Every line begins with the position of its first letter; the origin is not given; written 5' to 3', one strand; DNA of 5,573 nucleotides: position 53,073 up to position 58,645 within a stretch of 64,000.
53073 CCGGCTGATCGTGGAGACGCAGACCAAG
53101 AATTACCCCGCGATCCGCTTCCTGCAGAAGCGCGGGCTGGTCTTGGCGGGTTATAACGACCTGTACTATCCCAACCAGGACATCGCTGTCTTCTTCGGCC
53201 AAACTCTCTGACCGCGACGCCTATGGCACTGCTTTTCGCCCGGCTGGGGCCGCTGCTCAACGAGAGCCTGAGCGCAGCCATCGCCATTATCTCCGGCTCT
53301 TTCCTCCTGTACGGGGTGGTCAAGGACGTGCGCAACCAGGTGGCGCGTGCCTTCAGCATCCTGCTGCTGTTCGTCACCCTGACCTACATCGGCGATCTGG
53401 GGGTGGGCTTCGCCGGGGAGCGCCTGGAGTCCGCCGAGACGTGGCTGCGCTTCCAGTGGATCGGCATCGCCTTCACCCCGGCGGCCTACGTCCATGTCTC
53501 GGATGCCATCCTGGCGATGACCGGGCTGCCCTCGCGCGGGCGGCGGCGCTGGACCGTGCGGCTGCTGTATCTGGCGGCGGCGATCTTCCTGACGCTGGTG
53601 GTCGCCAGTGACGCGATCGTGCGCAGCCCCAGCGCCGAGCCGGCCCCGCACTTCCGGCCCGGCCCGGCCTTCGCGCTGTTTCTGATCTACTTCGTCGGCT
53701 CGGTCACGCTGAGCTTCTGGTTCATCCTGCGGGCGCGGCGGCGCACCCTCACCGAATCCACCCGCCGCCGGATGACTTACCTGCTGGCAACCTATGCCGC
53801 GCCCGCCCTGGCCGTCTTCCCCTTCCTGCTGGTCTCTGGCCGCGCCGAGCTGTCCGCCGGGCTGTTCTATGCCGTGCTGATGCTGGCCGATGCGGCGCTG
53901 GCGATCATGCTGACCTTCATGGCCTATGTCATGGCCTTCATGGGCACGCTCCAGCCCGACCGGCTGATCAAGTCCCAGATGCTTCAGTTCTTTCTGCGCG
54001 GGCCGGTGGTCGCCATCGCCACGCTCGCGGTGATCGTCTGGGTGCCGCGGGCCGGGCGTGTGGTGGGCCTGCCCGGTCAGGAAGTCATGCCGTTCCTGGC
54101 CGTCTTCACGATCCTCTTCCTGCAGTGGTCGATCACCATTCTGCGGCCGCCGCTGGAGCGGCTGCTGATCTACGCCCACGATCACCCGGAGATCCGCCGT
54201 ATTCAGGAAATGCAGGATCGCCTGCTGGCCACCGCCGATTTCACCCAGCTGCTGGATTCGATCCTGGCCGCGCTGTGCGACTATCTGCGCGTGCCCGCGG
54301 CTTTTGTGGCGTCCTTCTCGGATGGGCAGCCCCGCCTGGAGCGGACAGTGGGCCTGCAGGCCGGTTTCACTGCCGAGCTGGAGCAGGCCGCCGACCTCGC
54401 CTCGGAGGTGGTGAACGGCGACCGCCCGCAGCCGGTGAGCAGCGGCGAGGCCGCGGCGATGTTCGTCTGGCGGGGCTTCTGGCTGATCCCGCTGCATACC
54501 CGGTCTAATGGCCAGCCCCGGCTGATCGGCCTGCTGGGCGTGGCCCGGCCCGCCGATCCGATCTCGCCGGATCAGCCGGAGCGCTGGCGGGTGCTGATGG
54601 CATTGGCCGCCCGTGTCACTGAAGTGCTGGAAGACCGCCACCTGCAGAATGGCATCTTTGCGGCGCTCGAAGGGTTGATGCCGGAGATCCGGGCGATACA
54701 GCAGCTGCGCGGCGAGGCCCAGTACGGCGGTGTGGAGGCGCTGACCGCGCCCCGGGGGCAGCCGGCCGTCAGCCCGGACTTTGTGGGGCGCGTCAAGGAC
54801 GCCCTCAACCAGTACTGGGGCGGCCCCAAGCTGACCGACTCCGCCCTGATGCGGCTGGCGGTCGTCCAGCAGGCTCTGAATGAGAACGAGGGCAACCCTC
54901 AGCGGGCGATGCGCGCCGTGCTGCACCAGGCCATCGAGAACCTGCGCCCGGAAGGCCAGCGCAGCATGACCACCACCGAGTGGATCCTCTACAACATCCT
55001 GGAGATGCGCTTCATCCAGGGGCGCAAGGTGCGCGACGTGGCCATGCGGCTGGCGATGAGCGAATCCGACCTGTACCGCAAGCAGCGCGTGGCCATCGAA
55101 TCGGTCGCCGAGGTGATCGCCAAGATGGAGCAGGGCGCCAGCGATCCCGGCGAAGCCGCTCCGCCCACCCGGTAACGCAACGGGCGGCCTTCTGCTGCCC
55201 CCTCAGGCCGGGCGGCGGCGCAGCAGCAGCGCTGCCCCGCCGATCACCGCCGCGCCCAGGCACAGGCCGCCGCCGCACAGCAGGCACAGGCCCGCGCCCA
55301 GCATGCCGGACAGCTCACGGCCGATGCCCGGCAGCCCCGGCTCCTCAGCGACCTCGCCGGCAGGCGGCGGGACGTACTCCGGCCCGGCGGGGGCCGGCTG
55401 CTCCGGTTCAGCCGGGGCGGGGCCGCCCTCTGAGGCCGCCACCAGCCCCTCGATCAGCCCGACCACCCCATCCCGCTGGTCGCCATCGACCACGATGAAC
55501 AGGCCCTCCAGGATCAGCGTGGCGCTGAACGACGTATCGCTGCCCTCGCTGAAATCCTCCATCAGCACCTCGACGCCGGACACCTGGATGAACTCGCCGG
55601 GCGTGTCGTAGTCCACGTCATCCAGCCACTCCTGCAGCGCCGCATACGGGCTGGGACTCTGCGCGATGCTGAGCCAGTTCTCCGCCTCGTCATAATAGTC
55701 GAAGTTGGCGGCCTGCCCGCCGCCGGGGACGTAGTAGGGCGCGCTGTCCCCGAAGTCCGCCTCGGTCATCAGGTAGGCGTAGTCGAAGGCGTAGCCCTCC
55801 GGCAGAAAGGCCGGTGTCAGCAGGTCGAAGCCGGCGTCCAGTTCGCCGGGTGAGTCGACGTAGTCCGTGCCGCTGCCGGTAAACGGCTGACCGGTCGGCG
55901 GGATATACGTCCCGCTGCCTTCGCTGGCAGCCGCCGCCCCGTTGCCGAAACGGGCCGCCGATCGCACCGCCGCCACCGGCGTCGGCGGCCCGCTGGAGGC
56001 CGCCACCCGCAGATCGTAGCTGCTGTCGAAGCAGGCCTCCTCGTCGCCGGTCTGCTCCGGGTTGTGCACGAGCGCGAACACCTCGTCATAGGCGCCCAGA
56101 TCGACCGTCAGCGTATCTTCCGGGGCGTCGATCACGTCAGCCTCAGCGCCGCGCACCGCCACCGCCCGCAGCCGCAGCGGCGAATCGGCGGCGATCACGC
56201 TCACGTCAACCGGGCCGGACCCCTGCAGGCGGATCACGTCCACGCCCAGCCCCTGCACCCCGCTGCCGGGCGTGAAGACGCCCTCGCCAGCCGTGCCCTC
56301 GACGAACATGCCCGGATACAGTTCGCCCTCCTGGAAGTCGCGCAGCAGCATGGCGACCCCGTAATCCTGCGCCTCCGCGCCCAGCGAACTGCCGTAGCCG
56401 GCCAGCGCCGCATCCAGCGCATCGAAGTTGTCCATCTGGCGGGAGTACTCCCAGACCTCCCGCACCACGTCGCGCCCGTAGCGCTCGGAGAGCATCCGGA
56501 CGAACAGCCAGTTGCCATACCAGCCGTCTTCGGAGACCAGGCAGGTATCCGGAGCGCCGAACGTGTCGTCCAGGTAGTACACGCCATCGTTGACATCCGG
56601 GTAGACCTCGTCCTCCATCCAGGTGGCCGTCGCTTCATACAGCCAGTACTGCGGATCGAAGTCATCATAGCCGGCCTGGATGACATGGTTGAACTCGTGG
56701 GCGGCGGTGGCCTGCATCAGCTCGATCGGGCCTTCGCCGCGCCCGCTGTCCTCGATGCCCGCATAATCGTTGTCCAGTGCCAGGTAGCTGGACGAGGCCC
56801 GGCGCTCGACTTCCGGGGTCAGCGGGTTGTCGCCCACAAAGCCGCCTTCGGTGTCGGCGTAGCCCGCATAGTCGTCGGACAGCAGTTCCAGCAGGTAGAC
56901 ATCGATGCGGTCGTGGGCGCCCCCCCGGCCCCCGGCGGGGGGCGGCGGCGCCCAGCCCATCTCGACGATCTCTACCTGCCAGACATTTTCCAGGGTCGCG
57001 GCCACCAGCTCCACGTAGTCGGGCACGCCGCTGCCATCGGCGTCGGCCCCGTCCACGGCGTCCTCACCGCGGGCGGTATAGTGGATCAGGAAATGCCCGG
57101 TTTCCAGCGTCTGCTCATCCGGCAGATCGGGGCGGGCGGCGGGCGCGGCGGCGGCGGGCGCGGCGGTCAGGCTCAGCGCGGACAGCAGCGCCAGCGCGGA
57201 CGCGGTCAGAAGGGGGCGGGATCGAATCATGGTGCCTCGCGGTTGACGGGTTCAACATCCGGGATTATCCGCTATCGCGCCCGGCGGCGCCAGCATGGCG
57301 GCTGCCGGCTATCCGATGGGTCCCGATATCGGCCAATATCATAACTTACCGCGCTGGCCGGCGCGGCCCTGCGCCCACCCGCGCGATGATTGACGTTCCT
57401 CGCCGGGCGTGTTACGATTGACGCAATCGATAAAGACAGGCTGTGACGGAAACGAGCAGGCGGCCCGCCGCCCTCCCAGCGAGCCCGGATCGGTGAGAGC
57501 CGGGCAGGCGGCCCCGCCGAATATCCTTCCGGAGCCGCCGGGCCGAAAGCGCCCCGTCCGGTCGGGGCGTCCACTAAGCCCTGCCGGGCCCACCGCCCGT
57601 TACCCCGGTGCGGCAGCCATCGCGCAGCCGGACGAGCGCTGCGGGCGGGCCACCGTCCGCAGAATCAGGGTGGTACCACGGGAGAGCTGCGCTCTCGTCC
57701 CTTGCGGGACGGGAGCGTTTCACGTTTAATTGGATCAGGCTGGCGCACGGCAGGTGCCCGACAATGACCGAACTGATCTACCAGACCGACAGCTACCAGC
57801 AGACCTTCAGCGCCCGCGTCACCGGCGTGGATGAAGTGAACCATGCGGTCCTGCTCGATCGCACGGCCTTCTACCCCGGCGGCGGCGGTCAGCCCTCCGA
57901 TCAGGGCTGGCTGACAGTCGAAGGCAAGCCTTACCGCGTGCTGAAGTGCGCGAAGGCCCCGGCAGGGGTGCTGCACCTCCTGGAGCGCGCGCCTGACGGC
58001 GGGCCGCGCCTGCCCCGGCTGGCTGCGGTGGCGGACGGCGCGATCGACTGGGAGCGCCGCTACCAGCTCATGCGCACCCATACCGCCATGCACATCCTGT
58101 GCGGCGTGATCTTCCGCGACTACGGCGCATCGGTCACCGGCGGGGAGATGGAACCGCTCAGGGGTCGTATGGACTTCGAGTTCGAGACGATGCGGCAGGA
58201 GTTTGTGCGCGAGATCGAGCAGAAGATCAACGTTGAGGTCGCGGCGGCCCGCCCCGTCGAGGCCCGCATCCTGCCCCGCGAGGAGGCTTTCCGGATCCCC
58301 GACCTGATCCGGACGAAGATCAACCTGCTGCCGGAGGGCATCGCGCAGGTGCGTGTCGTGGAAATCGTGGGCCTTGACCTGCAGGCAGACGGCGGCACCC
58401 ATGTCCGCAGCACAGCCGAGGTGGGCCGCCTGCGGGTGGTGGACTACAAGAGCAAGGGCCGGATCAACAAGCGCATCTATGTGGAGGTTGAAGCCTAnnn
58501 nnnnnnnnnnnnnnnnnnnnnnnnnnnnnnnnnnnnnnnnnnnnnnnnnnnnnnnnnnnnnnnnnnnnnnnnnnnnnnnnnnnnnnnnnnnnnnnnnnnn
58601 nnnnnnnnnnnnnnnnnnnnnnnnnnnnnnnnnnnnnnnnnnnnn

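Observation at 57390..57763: T-box riboswitch in front of an AlaX-type trans-editing gene, with an ambiguous (Tyr/Ile) specifier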

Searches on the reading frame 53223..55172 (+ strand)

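Call 9: search_protein_families(library=pfam, proteins=[window:53223-55172:+], max_evalue=0.01)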
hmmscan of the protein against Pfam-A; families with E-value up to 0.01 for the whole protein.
window:53223-55172:+ (650 aa): 1 family
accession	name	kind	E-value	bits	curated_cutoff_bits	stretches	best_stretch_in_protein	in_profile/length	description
PF16927.11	HisKA_7TM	-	1.2e-08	35.5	28.6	1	19-232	4-214/224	N-terminal 7TM region of histidine kinase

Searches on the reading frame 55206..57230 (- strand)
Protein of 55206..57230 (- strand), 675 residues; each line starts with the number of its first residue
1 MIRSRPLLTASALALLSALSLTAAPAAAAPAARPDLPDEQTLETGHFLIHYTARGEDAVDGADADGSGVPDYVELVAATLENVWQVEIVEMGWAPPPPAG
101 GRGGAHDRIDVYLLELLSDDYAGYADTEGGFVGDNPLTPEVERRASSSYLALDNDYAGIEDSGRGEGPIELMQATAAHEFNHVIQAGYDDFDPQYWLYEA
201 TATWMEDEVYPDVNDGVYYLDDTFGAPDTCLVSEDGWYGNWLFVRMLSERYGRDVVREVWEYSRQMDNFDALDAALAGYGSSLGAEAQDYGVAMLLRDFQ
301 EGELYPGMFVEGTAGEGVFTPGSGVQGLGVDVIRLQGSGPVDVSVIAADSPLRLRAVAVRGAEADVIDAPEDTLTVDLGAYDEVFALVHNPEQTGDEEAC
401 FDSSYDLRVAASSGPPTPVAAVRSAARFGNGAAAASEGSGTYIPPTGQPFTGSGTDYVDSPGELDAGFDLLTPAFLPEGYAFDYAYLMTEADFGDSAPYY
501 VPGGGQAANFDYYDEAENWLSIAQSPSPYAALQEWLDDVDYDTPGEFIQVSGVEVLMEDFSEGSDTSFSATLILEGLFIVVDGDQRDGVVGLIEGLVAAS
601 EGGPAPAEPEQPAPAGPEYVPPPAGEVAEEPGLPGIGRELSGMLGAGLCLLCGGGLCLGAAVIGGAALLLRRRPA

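Call 9: search_protein_families(library=pfam, proteins=[window:55206-57230:-], max_evalue=0.01)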
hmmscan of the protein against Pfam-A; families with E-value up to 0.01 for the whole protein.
window:55206-57230:- (675 aa): 1 family
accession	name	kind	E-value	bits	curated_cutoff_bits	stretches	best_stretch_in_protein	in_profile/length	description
PF19527.4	DUF6055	-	9.4e-12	45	27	1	173-266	129-232/417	Family of unknown function (DUF6055)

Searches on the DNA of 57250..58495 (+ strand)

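Call 4: search_rna_families(source=window, start=57250, end=57850, threshold=evalue, max_evalue=10, show_alignments=5)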
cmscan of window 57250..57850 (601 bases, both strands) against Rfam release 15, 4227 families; matches with E-value up to 10: 2.
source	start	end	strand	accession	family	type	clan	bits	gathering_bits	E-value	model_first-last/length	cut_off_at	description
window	57434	57705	+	RF00230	T-box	Cis-reg; leader;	-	51.4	93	2.4e-10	1-219/219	no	T-box leader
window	57480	57575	+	RF02830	Scr1601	Gene; sRNA;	-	12.7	100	3.3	1-209/209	no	Streptomyces RNA 1601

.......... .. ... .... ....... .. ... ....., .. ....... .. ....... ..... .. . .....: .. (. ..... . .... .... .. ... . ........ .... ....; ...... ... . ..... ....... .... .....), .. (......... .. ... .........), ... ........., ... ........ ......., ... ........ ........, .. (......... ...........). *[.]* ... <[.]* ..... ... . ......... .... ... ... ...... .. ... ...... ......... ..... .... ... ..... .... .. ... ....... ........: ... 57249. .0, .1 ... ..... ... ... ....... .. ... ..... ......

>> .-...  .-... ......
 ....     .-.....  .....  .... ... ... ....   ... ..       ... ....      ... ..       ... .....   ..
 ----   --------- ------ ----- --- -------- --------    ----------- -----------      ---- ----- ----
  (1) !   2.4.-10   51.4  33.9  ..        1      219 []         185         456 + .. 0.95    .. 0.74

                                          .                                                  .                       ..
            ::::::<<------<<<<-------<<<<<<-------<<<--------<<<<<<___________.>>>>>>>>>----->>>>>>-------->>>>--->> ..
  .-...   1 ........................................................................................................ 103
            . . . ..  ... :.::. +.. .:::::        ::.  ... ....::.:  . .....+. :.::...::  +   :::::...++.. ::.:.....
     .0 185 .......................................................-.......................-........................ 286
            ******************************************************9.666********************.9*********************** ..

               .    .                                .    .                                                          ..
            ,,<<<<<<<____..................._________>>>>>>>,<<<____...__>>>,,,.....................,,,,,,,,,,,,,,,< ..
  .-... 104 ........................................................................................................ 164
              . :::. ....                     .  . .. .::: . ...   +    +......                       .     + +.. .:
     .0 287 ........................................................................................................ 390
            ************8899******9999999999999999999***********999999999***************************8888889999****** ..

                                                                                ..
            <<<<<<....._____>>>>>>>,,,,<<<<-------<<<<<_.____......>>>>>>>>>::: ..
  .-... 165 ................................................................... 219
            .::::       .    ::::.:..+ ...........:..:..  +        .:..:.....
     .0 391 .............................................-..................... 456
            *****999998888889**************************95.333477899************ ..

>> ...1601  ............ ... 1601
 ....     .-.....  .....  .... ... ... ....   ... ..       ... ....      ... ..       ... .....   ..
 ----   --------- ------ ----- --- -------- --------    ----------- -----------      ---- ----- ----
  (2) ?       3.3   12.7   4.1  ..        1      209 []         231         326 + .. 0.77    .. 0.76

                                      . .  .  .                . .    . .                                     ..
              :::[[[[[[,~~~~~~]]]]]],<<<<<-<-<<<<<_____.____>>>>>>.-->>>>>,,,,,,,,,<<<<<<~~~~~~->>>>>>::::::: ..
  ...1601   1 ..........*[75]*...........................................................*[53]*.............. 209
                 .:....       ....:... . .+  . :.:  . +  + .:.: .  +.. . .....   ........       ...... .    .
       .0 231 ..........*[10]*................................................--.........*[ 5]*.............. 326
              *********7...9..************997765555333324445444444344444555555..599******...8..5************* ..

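Call 38: search_rna_families(sources=[L014, L016, L041, L047, L065], threshold=evalue, max_evalue=0.01)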
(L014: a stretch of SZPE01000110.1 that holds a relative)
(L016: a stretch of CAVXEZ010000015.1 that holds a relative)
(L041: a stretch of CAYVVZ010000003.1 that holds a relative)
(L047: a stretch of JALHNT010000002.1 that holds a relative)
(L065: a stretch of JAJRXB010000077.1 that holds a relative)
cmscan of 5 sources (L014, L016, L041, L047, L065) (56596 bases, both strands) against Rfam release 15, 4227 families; matches with E-value up to 0.01: 0.
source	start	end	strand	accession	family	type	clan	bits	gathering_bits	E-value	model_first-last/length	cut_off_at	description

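Call 39: search_rna_families(sources=[L064, L018, L013, L023, L049], threshold=evalue, max_evalue=0.001, show_alignments=2)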
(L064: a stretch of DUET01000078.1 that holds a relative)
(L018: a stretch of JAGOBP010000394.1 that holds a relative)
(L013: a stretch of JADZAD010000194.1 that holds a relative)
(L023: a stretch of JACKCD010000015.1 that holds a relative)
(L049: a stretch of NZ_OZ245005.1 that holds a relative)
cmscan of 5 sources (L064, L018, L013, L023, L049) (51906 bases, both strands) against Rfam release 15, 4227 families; matches with E-value up to 0.001: 5.
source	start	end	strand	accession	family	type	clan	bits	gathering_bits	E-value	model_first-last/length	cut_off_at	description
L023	5706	5962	+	RF00230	T-box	Cis-reg; leader;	-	121.3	93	2e-26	1-219/219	no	T-box leader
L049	5699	5962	+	RF00230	T-box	Cis-reg; leader;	-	112.9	93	2.9e-24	1-219/219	no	T-box leader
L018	336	666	+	RF00230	T-box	Cis-reg; leader;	-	87.3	93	1.1e-17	1-219/219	no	T-box leader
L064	5672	5937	+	RF00230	T-box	Cis-reg; leader;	-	84.9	93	4.7e-17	1-219/219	no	T-box leader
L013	2109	2386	+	RF00230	T-box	Cis-reg; leader;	-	56.7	93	8.7e-10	1-219/219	no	T-box leader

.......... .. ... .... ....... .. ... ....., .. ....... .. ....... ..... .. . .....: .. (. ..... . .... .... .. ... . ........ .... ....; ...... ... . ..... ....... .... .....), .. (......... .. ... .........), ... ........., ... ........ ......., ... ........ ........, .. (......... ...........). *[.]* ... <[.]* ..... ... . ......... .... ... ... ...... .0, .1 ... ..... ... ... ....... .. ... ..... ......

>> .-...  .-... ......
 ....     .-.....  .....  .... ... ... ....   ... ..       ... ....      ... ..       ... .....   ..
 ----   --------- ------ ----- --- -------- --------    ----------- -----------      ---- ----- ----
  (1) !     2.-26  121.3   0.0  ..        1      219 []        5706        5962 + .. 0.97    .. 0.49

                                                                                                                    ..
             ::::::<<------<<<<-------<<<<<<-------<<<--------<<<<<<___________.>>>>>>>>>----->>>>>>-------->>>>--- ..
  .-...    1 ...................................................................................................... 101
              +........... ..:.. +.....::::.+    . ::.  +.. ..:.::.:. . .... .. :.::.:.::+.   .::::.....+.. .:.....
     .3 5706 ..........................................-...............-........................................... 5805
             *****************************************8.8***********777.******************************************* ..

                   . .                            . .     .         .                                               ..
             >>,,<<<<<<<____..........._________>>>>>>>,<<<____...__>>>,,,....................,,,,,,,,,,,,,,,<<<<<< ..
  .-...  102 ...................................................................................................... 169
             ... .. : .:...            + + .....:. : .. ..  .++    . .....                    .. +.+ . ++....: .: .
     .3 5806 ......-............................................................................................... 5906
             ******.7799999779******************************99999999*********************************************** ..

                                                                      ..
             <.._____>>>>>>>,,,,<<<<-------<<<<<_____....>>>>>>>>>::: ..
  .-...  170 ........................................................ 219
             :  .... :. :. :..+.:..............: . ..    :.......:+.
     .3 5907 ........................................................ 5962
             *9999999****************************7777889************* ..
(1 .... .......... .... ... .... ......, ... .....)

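Call 55: search_rna_families(sources=[L001, L007, L002, L003, L005], threshold=evalue, max_evalue=1, show_alignments=1)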
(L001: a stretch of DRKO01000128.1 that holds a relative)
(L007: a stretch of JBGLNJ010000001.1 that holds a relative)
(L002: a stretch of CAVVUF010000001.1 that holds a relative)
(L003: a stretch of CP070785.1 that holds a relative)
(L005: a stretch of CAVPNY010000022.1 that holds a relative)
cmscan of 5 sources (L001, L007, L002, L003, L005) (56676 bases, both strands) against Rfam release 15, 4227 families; matches with E-value up to 1: 0.
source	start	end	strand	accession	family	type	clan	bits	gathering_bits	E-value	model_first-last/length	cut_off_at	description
